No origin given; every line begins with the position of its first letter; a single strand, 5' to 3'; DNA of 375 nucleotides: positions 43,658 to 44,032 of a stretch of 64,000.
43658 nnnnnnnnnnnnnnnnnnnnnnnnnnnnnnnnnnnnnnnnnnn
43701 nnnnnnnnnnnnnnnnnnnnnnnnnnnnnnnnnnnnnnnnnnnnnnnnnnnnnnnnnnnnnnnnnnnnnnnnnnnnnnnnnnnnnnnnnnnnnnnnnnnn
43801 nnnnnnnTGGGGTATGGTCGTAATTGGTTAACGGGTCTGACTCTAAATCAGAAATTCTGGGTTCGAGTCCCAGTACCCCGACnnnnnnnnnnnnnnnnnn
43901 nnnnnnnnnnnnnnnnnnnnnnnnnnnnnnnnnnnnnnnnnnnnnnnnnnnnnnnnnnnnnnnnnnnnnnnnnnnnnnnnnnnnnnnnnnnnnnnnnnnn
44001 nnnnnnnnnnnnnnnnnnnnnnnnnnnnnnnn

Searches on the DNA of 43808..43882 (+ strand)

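Call 59: search_dna_similar(collection=ecoli_genomes, mode=distant, query=window:43808-43882:+, max_evalue=10, max_rows=8)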
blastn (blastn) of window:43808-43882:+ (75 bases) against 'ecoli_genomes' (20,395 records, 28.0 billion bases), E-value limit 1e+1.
No match.

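Call 60: search_dna_similar(collection=phages, mode=distant, query=window:43808-43882:+, max_evalue=0.001, max_rows=15)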
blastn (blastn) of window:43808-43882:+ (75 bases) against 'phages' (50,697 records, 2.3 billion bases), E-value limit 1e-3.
No match.
